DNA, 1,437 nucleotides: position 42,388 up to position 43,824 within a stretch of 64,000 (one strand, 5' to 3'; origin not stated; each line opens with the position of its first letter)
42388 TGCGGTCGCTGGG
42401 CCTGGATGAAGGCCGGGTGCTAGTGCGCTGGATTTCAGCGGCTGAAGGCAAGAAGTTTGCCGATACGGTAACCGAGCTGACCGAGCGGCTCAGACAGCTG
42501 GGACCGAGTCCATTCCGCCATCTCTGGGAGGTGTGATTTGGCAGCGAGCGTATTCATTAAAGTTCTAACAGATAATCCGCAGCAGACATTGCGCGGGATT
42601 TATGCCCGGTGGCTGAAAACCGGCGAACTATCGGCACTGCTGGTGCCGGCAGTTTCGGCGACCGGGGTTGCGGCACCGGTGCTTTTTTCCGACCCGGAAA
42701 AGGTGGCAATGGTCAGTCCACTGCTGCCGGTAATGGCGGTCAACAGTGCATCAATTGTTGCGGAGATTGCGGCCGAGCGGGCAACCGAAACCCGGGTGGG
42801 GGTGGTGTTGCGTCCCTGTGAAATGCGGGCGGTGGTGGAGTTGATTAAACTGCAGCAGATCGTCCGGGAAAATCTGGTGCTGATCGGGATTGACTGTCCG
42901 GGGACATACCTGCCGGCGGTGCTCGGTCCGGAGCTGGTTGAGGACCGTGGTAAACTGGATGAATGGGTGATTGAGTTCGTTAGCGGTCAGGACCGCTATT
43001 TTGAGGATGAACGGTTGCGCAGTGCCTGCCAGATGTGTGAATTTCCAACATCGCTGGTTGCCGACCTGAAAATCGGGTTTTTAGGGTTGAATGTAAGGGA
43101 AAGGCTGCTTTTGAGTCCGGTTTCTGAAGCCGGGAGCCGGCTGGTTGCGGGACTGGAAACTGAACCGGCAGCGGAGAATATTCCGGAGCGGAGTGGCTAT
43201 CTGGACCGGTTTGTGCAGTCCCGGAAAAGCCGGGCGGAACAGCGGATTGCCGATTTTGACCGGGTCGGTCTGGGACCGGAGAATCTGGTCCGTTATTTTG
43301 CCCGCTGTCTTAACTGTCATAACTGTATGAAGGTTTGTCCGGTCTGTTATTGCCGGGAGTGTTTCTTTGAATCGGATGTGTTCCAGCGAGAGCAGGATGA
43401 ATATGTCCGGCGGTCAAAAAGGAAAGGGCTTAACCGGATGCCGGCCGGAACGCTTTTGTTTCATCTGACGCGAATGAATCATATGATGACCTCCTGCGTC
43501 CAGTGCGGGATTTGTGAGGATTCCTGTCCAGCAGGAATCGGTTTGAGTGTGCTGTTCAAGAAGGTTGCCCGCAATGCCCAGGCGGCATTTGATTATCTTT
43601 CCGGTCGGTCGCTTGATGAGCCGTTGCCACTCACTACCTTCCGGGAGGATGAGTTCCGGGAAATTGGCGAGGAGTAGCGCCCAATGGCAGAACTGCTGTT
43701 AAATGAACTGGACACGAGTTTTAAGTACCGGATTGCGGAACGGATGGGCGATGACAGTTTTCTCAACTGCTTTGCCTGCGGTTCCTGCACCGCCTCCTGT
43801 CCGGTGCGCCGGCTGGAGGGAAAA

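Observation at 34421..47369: Nine-gene Hdr-type supercluster: five HdrA-like flavin modules, one HdrBC and MvhD, with no hydrogenase or FDH partner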

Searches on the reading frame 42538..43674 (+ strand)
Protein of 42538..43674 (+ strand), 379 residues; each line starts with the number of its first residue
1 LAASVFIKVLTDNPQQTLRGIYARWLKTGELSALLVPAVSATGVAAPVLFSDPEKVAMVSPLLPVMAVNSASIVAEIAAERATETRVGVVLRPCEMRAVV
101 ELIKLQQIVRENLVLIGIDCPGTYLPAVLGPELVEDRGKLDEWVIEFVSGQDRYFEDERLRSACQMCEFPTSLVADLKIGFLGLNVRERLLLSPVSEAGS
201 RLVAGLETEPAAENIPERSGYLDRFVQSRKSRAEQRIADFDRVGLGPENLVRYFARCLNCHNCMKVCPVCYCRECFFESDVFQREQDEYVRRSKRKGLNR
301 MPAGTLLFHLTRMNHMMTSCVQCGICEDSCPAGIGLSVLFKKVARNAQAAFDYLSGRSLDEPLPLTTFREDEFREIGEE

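Call 4: search_protein_families(library=pfam, proteins=[window:42538-43674:+], max_evalue=0.01)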
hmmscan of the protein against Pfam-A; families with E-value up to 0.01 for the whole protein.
window:42538-43674:+ (379 aa): 9 families
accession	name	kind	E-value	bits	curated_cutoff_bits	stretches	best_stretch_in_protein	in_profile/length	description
PF13183.11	Fer4_8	-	4.7e-07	30.7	27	1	255-334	3-68/68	4Fe-4S dicluster domain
PF13237.11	Fer4_10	-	1.2e-05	25.5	25.5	1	316-332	5-21/53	4Fe-4S dicluster domain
PF04432.18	FrhB_FdhB_C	-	1.4e-05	25.5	23.3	1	86-185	3-115/150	Coenzyme F420 hydrogenase/dehydrogenase, beta subunit C terminus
PF13187.11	Fer4_9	-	2.3e-05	24.8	27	1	256-333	1-50/52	4Fe-4S dicluster domain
PF00037.32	Fer4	-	4.1e-05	23.7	21.1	1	318-333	6-21/24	4Fe-4S binding domain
PF12797.12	Fer4_2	-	0.00027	21.2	24.5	1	254-269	7-22/22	4Fe-4S binding domain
PF12837.12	Fer4_6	-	0.00046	20.4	25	1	314-334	3-23/24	4Fe-4S binding domain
PF13534.11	Fer4_17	-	0.002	19.1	22.2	1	256-334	1-60/61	4Fe-4S dicluster domain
PF12838.12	Fer4_7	-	0.0024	18.8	27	1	256-334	1-52/52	4Fe-4S dicluster domain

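Call 5: search_protein_families(library=ncbifam, proteins=[window:42538-43674:+], max_evalue=0.001)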
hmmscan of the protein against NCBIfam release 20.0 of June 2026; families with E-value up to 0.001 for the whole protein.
window:42538-43674:+ (379 aa): 6 families
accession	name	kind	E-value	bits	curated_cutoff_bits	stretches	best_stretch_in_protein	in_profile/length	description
TIGR02910.1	sulfite_red_A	equivalog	4.4e-06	26.2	323.15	0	252-291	217-253/334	anaerobic sulfite reductase subunit AsrA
NF038196.1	ferrodoxin_EFR1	subfamily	3e-05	24.2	75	0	309-332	175-198/242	EFR1 family ferrodoxin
NF045663.1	diclust_near_Sec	equivalog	3.9e-05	21.9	530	1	266-343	305-378/759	pyridine nucleotide-disulfide oxidoreductase/dicluster-binding protein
NF045670.1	quin_L_LdhH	equivalog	0.00011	20.6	800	0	310-348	346-384/706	L-lactate dehydrogenase (quinone) large subunit LdhH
TIGR02176.1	pyruv_ox_red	equivalog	0.00011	20.2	911.35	1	253-343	681-765/1167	pyruvate:ferredoxin (flavodoxin) oxidoreductase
TIGR01971.1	NuoI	subfamily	0.00047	19.8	113.05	0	317-333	80-96/121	NADH-quinone oxidoreductase, chain I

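Call 33: find_homologous_proteins(query=window:42538-43674:+, max_evalue=0.00001)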
Query window:42538-43674:+ (379 aa): 1192 proteins with E <= 0.00001 among 8000 candidates; the best 120 are listed.
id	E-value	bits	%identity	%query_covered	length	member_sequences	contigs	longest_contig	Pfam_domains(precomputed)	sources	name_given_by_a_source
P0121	1.8e-251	851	100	100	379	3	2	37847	PF04432.19,PF13237.12,PF13183.12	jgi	jgi:formate dehydrogenase subunit beta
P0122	1.4e-197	674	77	100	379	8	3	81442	PF04432.19,PF13237.12,PF13183.12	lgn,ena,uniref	uniref:4Fe-4S ferredoxin-type domain-containing protein n=1 Tax=candidate division WOR-3 bacterium T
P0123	8.2e-172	589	67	99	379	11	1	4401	PF04432.19,PF00037.33,PF13237.12,PF13183.12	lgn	-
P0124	6.7e-169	580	66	100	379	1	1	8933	PF04432.19,PF00037.33,PF13237.12,PF13183.12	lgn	-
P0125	9.5e-163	559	66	99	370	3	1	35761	PF04432.19,PF00037.33,PF13237.12,PF13183.12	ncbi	-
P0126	1.3e-158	546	63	99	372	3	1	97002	PF04432.19,PF13183.12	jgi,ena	-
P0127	1.0e-157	543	61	99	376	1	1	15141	PF04432.19,PF13183.12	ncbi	ncbi:MAG: 4Fe-4S dicluster domain-containing protein [bacterium]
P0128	1.8e-157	542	69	88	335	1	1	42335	PF04432.19,PF13237.12,PF13183.12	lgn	-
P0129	1.3e-153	529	63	99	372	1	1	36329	PF13183.12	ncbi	-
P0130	3.7e-152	525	63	99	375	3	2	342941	PF04432.19,PF13183.12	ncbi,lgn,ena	-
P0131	5.4e-151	521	63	100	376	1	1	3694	PF04432.19,PF13237.12,PF13183.12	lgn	-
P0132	3.5e-147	508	61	100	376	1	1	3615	PF04432.19,PF00037.33,PF13237.12,PF13183.12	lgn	-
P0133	3.0e-145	502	61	100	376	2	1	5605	PF04432.19,PF13183.12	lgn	-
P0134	3.7e-143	495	62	98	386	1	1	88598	PF13237.12,PF13183.12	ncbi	-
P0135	1.4e-142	493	61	98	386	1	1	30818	PF04432.19,PF13237.12,PF13183.12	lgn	-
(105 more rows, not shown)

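Call 36: search_solved_structures(query=A2, max_evalue=1, show_alignments=2)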
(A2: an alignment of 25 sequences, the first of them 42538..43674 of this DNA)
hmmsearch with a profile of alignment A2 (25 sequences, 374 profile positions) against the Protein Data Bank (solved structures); distinct sequences matched with E-value up to 1: 125 (the best 60 are shown).
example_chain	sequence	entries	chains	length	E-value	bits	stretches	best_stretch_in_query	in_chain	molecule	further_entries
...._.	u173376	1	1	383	1e-48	169.3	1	12-353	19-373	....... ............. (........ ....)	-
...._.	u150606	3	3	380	7.9e-40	140.1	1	13-353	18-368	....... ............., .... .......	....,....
7bkb_E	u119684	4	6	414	7.2e-37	130.3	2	11-271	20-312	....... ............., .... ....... (F420)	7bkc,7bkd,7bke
8rja_E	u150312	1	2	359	7.1e-10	41.5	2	17-238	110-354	Coenzyme F420 hydrogenase/dehydrogenase, beta subunit C terminus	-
7v2c_B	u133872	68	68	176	8.5e-05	24.8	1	306-330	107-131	NADH dehydrogenase [ubiquinone] iron-sulfur protein 8, mitochondrial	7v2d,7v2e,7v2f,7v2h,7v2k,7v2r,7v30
5lc5_I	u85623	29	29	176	8.5e-05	24.8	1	306-330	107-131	NADH dehydrogenase [ubiquinone] iron-sulfur protein 8, mitochondrial | Mitochondrial complex I, TYKY subunit | NADH:ubiquinone oxidoreductase core subunit S8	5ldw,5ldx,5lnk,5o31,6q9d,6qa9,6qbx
8qby_I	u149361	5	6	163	0.00011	24.4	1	306-329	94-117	NADH-quinone oxidoreductase subunit I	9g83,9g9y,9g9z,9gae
7ar7_I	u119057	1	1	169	0.00012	24.3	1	306-329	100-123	NADH dehydrogenase [ubiquinone] iron-sulfur protein 8-A, mitochondrial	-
6zk9_9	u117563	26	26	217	0.00015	24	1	306-330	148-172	Mitochondrial complex I, TYKY subunit | Complex I-23kD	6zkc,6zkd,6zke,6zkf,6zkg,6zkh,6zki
5xtb_B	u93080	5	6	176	0.00015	24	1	306-330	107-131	NADH dehydrogenase [ubiquinone] iron-sulfur protein 8, mitochondrial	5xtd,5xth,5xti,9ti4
5gpn_b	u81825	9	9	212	0.00015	23.9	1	306-330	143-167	NADH dehydrogenase [ubiquinone] iron-sulfur protein 8 | NADH dehydrogenase [ubiquinone] iron-sulfur protein 8, mitochondrial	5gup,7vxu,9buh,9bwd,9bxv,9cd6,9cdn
7qsd_I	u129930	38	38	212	0.00015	23.9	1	306-330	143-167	NADH dehydrogenase [ubiquinone] iron-sulfur protein 8, mitochondrial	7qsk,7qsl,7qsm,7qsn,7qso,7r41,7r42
7zm7_I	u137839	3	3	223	0.00016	23.9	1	306-331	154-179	Oxidoreductase-like protein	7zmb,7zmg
7arc_I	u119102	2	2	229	0.0002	23.5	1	306-331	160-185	TYKY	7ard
9f5x_G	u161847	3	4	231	0.00021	23.5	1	306-331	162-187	NADH:ubiquinone oxidoreductase subunit 8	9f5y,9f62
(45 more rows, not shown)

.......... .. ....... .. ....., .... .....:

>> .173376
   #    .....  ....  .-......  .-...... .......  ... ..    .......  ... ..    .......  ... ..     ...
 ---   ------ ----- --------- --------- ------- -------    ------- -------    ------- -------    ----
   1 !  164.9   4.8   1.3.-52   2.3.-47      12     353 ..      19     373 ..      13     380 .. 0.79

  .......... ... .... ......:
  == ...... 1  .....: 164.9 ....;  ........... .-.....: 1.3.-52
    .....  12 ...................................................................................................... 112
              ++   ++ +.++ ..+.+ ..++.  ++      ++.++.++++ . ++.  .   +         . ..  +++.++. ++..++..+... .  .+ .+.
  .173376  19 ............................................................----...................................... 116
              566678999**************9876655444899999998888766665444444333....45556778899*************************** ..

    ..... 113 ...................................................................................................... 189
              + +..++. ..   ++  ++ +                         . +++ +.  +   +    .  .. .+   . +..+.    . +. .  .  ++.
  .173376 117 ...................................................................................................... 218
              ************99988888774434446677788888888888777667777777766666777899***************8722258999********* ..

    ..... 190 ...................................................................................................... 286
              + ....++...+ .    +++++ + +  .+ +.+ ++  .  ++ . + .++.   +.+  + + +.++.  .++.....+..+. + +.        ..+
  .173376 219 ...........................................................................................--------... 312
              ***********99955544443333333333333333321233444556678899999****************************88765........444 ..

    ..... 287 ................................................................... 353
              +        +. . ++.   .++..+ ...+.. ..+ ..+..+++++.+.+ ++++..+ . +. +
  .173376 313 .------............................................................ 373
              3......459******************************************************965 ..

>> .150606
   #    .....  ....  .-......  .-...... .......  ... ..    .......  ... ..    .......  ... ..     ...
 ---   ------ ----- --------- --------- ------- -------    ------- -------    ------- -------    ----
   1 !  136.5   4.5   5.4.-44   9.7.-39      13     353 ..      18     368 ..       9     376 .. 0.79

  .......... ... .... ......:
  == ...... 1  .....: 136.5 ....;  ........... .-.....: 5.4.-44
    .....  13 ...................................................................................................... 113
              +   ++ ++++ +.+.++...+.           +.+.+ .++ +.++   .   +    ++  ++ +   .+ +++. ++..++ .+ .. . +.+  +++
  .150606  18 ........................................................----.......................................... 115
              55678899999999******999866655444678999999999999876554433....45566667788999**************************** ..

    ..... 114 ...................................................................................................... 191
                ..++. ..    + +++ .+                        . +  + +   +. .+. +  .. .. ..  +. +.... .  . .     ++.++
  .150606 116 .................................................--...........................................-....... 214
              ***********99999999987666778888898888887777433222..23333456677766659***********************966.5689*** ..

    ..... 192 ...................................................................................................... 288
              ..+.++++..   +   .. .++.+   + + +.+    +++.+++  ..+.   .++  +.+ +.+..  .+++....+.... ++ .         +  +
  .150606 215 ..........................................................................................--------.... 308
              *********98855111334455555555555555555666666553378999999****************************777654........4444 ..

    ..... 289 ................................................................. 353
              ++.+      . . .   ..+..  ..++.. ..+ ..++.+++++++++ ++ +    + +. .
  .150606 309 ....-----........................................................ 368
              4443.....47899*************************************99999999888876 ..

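Call 41: predict_structure(alignment_id=A2)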
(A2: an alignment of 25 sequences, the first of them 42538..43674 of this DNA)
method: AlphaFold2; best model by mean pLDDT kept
length: 379 residues; sequences in the alignment: 25
mean_pLDDT: 78.2   pTM: 0.80
mean pLDDT of the five models: 78.2, 77.5, 75.8, 75.4, 71.3
residues with pLDDT >= 90: 166; 70-90: 100; 50-70: 52; < 50: 61
segments of 3 or more residues with pLDDT < 50: 262-294, 297-311, 367-379
pLDDT, mean of each block of 10 residues (from residue 1): 89 95 96 92 85 91 87 78 80 92 81 94 85 75 93 92 93 96 97 96 94 93 96 92 70 63 41 37 41 45 42 58 77 75 77 84 58 37
secondary structure, 60 per line:
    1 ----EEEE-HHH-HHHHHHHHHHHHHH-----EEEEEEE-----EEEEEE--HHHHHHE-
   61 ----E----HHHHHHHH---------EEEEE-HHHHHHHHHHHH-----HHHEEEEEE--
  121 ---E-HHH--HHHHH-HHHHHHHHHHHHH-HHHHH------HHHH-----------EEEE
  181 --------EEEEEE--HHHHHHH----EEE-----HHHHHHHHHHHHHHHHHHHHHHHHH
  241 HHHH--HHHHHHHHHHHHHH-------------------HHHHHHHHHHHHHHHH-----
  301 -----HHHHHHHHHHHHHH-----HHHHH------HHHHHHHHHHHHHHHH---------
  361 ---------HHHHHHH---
elements in order: E5-8 H14-27 E33-39 E45-50 H53-58 H70-77 E87-91 H93-104 E113-118 H131-135 H137-149 H151-155 H162-165 E177-180 E189-194 H197-203 E208-210 H216-244 H247-260 H280-295 H306-319 H325-329 H336-351 H370-376

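Call 44: fold_search(model_id=the predicted structure, library=pdb)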
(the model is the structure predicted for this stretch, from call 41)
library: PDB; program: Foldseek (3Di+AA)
matches with E <= 10: 248; with E <= 0.001: 19
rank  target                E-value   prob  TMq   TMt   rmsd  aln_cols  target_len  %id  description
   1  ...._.                1.0e-16  1.00  0.68  0.68   7.0       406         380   22  CryoEM structure of the Elp-Hdr complex of Methanothermobacter marburgensis state 2 (composite structure) (released 2025-05-14)
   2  7bkb_E                1.4e-16  1.00  0.67  0.62   7.2       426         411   18  Formate dehydrogenase - heterodisulfide reductase - formylmethanofuran dehydrogenase complex from Methanospirillum hun (released 2021-09-29)
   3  9r51_B                3.6e-09  1.00  0.47  0.61   5.4       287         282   16  Dimeric state of the F420-reducing hydrogenase from Methanothermococcus thermolithotrophicus in crystalline form 1 (released 2025-10-22)
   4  4ci0_C                1.2e-08  1.00  0.46  0.59   6.0       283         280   17  Electron cryo-microscopy of F420-reducing NiFe hydrogenase Frh (released 2014-02-26)
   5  9r52_B                1.8e-08  1.00  0.47  0.62   5.0       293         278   15  Dimeric state of the F420-reducing hydrogenase from Methanothermococcus thermolithotrophicus in crystalline form 2 (released 2025-10-22)
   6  8rja_E                1.4e-07  1.00  0.44  0.47   5.6       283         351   13  Crystal structure of the F420-reducing formylmethanofuran dehydrogenase complex from the ethanotroph Candidatus Ethano (released 2024-10-02)
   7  7npa_A                4.8e-07  1.00  0.43  0.27   6.9       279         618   15  Crystal structure of the Coenzyme F420-dependent sulfite reductase from Methanothermococcus thermolithotrophicus at 1. (released 2022-03-23)
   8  6qgr_B                5.9e-07  1.00  0.46  0.57   5.8       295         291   15  The F420-reducing [NiFe] hydrogenase complex from Methanosarcina barkeri at the Nia-S state (released 2019-10-23)
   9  7npa_N                5.9e-07  1.00  0.42  0.27   6.6       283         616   12  Crystal structure of the Coenzyme F420-dependent sulfite reductase from Methanothermococcus thermolithotrophicus at 1. (released 2022-03-23)
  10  6qii_B                7.7e-07  1.00  0.45  0.56   5.7       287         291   14  Xenon derivatization of the F420-reducing [NiFe] hydrogenase complex from Methanosarcina barkeri (released 2019-10-23)
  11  7npa_D                1.4e-06  1.00  0.43  0.27   6.9       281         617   14  Crystal structure of the Coenzyme F420-dependent sulfite reductase from Methanothermococcus thermolithotrophicus at 1. (released 2022-03-23)
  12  7np8_B                2.0e-06  1.00  0.43  0.27  14.0       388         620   12  Crystal structure of the Coenzyme F420-dependent sulfite reductase from Methanocaldococcus jannaschii at 2.3-A resolut (released 2022-03-23)
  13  5dqr_C                2.6e-06  1.00  0.42  0.38  17.4       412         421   14  The crystal structure of Arabidopsis 7-hydroxymethyl chlorophyll a reductase (HCAR) (released 2016-04-20)
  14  5dqr_A                2.8e-06  1.00  0.41  0.38   9.7       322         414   17  The crystal structure of Arabidopsis 7-hydroxymethyl chlorophyll a reductase (HCAR) (released 2016-04-20)
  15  5dqr_D                3.0e-06  1.00  0.40  0.37  15.5       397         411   15  The crystal structure of Arabidopsis 7-hydroxymethyl chlorophyll a reductase (HCAR) (released 2016-04-20)
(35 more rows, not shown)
